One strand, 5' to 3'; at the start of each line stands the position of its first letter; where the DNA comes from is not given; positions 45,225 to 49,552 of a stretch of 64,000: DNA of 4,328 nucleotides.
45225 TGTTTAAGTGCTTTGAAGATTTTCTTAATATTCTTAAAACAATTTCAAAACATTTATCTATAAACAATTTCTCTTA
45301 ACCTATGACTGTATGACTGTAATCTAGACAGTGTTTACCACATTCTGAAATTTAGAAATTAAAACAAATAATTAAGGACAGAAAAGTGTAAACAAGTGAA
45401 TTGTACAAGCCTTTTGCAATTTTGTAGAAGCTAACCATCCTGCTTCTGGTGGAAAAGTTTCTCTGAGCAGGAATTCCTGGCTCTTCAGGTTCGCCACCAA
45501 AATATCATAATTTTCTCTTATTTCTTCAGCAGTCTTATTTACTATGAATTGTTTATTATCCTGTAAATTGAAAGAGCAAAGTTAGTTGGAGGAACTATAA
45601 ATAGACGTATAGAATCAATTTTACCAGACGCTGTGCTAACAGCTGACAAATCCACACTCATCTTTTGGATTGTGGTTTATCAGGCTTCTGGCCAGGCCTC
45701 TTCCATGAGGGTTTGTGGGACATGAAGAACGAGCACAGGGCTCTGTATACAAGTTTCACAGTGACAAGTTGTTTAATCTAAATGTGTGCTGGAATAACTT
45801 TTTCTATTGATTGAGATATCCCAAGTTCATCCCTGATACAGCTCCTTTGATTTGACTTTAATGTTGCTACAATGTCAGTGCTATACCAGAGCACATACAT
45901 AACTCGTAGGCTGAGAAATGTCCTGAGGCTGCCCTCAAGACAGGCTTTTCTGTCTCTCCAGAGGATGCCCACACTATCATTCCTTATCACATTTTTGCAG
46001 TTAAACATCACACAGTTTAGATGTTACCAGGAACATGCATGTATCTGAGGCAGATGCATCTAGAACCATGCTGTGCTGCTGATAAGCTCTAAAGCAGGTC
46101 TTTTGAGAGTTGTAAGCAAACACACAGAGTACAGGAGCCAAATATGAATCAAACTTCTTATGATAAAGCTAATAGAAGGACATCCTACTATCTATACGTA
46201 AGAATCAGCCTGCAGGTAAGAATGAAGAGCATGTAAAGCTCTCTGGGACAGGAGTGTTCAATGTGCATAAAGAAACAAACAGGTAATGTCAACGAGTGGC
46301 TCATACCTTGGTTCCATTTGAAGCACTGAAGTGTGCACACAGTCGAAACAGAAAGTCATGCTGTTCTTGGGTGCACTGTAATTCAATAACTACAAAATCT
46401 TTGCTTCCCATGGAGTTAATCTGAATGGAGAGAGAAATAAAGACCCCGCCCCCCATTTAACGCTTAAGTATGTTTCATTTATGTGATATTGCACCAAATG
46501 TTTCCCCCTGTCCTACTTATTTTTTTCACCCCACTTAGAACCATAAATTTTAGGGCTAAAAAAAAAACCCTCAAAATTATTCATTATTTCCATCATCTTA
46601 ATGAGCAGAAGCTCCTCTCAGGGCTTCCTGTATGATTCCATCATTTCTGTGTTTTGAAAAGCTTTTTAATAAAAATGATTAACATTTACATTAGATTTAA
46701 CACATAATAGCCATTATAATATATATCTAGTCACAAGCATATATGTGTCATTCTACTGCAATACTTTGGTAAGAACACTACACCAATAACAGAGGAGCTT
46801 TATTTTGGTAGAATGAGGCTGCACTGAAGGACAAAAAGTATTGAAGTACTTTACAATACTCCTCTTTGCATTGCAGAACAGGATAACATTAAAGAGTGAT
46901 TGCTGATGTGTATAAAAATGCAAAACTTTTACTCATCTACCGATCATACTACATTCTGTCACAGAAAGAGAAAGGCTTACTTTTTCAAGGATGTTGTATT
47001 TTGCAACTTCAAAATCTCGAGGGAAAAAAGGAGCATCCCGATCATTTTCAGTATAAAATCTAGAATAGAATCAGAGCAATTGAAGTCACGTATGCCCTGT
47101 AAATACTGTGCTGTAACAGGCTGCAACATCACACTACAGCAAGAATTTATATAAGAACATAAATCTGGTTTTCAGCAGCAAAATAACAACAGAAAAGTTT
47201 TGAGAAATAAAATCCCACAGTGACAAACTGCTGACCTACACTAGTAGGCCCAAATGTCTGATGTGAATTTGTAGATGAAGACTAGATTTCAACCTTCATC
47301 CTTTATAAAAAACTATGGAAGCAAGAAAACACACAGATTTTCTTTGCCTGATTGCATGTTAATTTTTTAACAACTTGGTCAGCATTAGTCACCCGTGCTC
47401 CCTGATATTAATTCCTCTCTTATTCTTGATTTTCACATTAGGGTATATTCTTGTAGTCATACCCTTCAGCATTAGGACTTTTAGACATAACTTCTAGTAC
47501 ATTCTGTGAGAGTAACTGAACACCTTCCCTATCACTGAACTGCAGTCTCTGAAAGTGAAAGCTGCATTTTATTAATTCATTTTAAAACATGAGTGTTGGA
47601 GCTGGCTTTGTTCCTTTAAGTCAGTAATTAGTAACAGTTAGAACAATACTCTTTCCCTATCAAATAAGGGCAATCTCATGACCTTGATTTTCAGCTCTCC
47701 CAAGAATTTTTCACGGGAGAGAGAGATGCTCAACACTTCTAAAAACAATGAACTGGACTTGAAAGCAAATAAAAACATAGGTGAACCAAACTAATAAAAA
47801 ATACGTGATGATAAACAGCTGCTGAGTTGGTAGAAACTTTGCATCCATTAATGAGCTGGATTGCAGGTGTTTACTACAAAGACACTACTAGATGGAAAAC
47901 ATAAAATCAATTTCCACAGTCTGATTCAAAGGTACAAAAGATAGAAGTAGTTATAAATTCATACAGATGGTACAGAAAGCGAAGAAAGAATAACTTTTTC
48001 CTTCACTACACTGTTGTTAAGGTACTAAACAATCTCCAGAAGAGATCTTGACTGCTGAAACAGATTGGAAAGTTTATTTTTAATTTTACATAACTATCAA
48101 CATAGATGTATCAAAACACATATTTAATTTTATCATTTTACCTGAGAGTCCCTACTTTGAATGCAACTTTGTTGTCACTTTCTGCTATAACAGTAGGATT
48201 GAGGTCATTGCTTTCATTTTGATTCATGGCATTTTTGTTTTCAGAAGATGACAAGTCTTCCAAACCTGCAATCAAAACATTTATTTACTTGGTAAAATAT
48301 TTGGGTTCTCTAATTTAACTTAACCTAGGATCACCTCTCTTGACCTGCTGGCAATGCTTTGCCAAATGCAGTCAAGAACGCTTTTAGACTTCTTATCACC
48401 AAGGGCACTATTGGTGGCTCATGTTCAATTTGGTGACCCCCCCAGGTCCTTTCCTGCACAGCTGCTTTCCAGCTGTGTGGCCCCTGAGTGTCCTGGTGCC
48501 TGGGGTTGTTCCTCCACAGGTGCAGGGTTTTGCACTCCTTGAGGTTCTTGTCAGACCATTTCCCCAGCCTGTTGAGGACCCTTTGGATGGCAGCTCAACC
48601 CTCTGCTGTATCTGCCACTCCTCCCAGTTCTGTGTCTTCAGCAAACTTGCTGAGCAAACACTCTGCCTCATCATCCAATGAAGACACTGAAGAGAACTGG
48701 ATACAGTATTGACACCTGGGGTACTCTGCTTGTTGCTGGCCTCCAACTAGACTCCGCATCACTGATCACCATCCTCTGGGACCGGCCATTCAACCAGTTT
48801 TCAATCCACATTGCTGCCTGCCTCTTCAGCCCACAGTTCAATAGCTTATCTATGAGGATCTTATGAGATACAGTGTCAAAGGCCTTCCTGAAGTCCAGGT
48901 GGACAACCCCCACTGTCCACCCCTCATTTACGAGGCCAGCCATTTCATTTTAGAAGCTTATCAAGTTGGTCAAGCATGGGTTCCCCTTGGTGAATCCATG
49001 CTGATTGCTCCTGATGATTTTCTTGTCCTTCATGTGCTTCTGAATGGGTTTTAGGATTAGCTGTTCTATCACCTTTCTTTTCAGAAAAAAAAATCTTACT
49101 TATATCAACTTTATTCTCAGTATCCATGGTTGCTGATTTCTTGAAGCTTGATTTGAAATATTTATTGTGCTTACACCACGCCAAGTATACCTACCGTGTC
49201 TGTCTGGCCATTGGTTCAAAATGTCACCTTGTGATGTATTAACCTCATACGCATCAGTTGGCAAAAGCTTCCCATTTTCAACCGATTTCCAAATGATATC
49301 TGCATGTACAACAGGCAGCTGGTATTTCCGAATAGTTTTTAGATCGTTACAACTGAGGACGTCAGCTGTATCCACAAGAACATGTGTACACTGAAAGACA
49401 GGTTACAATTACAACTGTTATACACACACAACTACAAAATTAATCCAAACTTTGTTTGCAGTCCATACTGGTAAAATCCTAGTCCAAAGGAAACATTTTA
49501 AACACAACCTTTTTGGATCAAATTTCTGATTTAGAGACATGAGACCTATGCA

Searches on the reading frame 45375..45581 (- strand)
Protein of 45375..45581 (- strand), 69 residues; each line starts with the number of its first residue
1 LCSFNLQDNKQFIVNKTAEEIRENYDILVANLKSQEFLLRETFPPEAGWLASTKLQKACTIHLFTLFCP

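Call 6: search_protein_families(library=pfam, proteins=[window:45375-45581:-], max_evalue=0.1)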
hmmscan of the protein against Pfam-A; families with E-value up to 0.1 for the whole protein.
window:45375-45581:- (69 aa): 2 families
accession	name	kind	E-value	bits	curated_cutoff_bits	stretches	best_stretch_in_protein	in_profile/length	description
PF16350.10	FAO_M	-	0.014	16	27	1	6-29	19-42/56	FAD dependent oxidoreductase central domain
PF24049.1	YOMG_N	-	0.037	14.5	27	1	4-37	36-69/89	YOMG N-terminal domain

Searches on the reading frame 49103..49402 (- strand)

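Call 6: search_protein_families(library=pfam, proteins=[window:49103-49402:-], max_evalue=0.1)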
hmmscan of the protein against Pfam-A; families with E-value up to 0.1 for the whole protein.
window:49103-49402:- (100 aa): 1 family
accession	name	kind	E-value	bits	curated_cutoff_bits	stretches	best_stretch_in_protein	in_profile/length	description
PF16589.12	BRCT_2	-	0.0026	18.5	27.3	1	6-53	42-86/86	BRCT domain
